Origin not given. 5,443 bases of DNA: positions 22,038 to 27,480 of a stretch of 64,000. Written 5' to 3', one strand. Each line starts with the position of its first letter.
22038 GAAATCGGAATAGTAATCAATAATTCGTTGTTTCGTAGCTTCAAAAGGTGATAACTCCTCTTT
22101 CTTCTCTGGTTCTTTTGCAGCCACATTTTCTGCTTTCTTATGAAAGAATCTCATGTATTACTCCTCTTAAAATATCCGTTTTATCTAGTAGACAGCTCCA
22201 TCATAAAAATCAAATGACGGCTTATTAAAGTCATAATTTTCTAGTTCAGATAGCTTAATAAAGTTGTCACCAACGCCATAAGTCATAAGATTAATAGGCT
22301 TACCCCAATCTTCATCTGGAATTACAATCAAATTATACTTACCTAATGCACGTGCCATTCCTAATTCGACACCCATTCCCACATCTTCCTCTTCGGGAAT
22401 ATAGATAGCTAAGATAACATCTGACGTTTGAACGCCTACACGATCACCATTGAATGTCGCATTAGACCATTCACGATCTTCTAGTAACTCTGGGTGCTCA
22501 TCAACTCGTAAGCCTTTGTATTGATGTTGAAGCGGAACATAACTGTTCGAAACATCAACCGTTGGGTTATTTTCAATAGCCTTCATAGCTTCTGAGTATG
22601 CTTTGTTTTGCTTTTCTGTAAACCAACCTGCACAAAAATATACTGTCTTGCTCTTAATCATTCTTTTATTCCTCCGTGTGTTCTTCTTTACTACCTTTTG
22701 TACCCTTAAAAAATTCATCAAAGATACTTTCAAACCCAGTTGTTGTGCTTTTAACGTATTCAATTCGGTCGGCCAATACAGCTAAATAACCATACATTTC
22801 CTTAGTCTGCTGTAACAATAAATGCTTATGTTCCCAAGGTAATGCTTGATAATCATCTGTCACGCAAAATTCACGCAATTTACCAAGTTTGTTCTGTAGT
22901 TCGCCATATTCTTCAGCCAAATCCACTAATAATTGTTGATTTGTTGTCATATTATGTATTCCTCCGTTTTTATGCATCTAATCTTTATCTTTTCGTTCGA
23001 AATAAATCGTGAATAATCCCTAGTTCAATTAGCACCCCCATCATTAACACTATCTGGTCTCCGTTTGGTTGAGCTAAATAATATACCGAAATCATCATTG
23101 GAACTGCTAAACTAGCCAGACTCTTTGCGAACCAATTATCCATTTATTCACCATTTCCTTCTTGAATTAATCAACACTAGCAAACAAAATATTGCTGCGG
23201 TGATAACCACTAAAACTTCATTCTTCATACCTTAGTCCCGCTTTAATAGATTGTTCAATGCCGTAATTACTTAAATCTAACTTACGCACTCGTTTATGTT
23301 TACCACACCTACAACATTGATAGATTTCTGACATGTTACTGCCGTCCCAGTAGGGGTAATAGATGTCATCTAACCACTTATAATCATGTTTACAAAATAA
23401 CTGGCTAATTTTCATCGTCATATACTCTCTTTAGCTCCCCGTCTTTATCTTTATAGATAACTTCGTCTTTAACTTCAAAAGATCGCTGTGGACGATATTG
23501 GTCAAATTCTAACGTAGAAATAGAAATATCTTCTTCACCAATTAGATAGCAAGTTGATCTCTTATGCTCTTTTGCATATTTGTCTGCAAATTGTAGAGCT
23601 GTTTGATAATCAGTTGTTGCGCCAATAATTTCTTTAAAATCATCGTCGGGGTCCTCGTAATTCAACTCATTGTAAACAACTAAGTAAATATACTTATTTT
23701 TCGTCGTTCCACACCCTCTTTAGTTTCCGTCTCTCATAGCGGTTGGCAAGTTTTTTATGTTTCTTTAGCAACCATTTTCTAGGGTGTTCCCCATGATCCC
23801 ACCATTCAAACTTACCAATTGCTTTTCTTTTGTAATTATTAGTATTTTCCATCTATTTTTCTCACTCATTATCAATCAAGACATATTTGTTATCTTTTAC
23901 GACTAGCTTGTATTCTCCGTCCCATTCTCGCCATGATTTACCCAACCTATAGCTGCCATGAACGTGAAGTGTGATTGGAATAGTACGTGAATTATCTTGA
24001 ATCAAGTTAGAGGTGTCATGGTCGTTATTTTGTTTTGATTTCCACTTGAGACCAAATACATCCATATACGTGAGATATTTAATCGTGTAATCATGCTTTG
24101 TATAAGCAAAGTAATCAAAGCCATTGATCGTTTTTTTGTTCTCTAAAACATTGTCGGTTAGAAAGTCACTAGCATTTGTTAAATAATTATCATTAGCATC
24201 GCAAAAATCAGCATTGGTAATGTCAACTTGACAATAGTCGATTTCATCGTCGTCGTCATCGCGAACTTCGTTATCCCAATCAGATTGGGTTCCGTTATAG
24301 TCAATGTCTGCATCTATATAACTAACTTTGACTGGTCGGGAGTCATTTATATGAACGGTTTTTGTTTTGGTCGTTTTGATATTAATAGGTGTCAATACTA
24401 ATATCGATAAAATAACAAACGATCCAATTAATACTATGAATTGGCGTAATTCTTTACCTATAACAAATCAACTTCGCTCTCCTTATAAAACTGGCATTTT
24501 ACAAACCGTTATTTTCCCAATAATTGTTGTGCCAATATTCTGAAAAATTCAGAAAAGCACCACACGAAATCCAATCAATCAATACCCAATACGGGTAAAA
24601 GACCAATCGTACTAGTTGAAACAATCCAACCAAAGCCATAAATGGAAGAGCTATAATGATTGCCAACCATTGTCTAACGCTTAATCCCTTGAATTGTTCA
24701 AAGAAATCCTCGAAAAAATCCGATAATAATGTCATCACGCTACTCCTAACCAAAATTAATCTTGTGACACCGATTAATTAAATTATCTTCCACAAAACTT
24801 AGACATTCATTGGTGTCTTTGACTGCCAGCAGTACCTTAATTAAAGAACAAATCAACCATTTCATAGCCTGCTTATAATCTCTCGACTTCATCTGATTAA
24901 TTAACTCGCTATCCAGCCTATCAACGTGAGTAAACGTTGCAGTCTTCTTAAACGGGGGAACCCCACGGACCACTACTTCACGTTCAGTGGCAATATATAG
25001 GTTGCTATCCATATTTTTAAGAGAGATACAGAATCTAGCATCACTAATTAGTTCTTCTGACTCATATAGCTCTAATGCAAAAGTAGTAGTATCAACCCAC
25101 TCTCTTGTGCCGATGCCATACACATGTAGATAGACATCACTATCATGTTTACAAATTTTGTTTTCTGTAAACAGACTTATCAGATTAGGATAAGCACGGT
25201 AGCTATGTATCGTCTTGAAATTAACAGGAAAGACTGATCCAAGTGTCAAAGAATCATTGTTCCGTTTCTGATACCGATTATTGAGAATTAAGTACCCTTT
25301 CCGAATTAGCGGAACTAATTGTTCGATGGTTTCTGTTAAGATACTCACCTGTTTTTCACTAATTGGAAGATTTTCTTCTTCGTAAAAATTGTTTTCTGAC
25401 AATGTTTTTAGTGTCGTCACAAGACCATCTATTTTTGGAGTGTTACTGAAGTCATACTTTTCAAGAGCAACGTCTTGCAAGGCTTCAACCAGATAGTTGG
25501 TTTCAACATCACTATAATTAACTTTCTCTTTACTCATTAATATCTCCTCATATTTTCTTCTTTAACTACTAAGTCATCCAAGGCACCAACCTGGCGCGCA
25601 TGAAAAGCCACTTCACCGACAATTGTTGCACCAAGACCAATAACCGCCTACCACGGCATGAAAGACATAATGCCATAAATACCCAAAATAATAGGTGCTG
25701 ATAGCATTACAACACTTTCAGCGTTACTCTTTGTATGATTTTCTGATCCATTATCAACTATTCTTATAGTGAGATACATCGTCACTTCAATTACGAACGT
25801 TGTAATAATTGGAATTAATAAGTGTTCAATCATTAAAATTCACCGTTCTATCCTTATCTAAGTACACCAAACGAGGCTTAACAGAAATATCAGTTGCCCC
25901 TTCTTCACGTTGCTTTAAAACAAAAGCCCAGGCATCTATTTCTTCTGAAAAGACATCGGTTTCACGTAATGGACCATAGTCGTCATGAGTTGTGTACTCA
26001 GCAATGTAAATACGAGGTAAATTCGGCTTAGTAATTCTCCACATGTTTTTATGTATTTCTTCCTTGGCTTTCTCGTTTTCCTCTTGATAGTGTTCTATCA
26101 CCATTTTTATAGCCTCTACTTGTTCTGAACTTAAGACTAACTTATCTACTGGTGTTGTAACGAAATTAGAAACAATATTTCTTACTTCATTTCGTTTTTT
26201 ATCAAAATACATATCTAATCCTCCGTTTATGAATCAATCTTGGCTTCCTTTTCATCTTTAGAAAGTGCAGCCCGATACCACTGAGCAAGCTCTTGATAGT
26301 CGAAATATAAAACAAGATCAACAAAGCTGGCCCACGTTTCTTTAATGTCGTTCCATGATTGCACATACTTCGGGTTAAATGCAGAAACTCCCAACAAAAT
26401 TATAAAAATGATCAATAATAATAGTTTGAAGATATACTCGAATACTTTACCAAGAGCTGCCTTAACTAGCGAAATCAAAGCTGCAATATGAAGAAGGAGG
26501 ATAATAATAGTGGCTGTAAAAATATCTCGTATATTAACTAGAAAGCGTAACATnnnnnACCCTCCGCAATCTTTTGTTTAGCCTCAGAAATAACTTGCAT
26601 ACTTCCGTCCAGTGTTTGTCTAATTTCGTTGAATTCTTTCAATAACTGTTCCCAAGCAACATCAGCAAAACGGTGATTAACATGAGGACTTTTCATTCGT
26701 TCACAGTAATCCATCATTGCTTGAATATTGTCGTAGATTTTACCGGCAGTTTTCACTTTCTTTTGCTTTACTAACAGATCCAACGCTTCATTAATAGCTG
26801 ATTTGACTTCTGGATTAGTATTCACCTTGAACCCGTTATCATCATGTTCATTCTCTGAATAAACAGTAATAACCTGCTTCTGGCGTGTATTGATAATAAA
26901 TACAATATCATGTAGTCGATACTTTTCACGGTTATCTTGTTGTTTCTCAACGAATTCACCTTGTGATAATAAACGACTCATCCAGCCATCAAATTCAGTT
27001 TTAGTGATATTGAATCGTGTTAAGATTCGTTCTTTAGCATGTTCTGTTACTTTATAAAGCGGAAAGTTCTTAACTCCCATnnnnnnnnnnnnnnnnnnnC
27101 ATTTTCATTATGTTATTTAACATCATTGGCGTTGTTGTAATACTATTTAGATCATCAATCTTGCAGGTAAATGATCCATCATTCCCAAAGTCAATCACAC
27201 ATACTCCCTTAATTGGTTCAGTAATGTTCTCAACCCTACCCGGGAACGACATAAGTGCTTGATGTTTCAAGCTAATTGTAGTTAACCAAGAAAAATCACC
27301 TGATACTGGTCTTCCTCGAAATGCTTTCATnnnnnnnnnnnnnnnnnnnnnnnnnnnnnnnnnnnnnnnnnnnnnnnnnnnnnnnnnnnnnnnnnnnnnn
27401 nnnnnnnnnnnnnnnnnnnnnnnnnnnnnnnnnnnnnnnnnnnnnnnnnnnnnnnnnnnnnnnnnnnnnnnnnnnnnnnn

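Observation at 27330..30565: Tandemly duplicated two-gene module with shared motifs and C-terminal EPV tails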

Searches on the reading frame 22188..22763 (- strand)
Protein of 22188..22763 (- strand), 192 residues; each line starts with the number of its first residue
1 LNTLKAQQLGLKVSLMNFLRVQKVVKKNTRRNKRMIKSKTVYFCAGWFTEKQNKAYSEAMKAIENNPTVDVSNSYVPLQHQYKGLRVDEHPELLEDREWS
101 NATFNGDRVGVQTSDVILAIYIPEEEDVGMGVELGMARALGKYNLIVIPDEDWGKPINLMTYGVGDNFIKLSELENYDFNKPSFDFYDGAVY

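Call 69: search_protein_families(library=pfam, proteins=[window:22188-22763:-], max_evalue=0.1)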
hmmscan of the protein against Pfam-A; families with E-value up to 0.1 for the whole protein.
window:22188-22763:- (192 aa): 1 family
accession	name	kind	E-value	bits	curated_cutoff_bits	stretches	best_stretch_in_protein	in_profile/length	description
PF05014.21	Nuc_deoxyrib_tr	-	2.4e-21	76.5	28.8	1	41-160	1-117/117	Nucleoside 2-deoxyribosyltransferase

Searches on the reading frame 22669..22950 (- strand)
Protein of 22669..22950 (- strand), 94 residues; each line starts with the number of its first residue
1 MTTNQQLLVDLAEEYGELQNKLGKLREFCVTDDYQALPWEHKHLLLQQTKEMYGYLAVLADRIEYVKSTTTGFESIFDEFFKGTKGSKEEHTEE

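Call 69: search_protein_families(library=pfam, proteins=[window:22669-22950:-], max_evalue=0.1)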
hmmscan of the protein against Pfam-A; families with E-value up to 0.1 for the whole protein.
window:22669-22950:- (94 aa): 2 families
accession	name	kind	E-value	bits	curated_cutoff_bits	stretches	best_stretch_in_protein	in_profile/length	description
PF21825.2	crAss001_48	-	7.7e-13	48.6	24.8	1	11-64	7-60/61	crAss001_48 related protein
PF10224.14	DUF2205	-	0.028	14.9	26.7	1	32-69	8-45/75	Short coiled-coil protein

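Call 96: search_protein_families(library=ncbifam, proteins=[window:22669-22950:-], max_evalue=0.01)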
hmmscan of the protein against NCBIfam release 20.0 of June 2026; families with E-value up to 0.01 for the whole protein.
window:22669-22950:- (94 aa): 0 families

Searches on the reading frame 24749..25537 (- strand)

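Call 69: search_protein_families(library=pfam, proteins=[window:24749-25537:-], max_evalue=0.1)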
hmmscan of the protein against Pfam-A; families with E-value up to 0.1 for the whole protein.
window:24749-25537:- (263 aa): 1 family
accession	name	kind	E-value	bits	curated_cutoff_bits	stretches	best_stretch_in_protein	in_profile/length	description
PF20473.4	MmeI_Mtase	-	0.098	12.3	27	0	184-260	133-208/259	MmeI, DNA-methyltransferase domain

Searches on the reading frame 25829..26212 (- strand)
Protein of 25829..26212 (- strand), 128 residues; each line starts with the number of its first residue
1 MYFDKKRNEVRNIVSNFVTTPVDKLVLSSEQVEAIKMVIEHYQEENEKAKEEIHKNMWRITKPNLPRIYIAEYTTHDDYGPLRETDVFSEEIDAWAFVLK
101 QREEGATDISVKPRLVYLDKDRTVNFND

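Call 69: search_protein_families(library=pfam, proteins=[window:25829-26212:-], max_evalue=0.1)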
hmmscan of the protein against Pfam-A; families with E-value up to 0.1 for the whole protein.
window:25829-26212:- (128 aa): 1 family
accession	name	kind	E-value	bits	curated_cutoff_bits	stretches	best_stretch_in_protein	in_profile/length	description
PF03321.19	GH3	-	0.068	12.8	23.6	1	6-65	193-252/304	GH3 family N-terminal domain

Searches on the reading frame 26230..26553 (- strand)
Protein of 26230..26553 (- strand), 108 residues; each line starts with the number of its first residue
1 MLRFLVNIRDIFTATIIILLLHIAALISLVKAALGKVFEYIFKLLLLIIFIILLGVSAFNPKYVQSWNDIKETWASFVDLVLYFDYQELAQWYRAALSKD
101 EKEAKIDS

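Call 69: search_protein_families(library=pfam, proteins=[window:26230-26553:-], max_evalue=0.1)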
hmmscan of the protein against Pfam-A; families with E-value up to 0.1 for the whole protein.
window:26230-26553:- (108 aa): 2 families
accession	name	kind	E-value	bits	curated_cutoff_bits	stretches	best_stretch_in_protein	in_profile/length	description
PF13520.12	AA_permease_2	-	0.0049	16.3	27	1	12-78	117-187/427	Amino acid permease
PF18916.5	Lycopene_cyc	-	0.027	15.5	27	1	14-69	4-59/92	Lycopene cyclase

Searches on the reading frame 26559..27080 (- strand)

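Call 7: search_protein_families(library=pfam, proteins=[window:26559-27080:-], max_evalue=1)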
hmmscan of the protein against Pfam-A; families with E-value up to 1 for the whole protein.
window:26559-27080:- (174 aa): 5 families
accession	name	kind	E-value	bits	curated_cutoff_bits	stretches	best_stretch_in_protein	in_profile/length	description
PF24611.2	Spectrin_Anc-1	-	0.029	15.1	33.2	1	91-157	44-110/115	Nuclear anchorage protein 1, spectrin-like repeat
PF20779.2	MACPF_D2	-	0.034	14.5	24.2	1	49-125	15-82/103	MACPF protein, D2 domain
PF24044.1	DUF7353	-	0.047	13.9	27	1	17-43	15-41/60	Domain of unknown function (DUF7353)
PF17540.7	DUF5457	-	0.11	13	25.2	1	94-117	42-65/89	Family of unknown function (DUF5457)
PF16124.10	RecQ_Zn_bind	-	0.3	12.3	25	0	110-129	19-38/66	RecQ zinc-binding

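Call 8: search_protein_families(library=phrogs, proteins=[window:26559-27080:-], max_evalue=0.1)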
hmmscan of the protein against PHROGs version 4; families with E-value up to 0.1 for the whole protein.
window:26559-27080:- (174 aa): 5 families
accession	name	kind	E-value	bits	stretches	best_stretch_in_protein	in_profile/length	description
phrog_5083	-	unknown function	4.2e-16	60.2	1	4-158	4-158/178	-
phrog_11752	-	unknown function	3.4e-06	27.7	1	10-105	16-110/183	-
phrog_1905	-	unknown function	0.01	17.1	0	9-81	45-131/149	-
phrog_22724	-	unknown function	0.018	15.9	1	97-127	25-55/71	-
phrog_6182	-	unknown function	0.043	15.4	0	10-78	7-81/87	-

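Call 96: search_protein_families(library=ncbifam, proteins=[window:26559-27080:-], max_evalue=0.01)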
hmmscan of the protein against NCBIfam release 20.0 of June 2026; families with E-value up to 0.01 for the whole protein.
window:26559-27080:- (174 aa): 1 family
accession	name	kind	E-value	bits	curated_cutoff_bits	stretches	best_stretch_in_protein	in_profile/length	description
TIGR02530.1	flg_new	equivalog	0.0059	17.3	83.2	0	10-84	16-87/96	TIGR02530 family flagellar biosynthesis protein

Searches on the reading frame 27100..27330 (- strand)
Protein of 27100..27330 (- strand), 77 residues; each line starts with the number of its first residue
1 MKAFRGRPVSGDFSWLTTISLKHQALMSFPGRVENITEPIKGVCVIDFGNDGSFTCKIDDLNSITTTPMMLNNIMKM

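Call 7: search_protein_families(library=pfam, proteins=[window:27100-27330:-], max_evalue=1)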
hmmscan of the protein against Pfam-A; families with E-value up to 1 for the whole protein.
window:27100-27330:- (77 aa): 0 families

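Call 8: search_protein_families(library=phrogs, proteins=[window:27100-27330:-], max_evalue=0.1)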
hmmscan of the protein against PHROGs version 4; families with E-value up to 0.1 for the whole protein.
window:27100-27330:- (77 aa): 1 family
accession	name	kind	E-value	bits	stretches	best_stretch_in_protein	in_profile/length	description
phrog_21053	-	unknown function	0.032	14.9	1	41-65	2-26/78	-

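Call 96: search_protein_families(library=ncbifam, proteins=[window:27100-27330:-], max_evalue=0.01)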
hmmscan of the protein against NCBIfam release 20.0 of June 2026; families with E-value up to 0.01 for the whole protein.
window:27100-27330:- (77 aa): 0 families
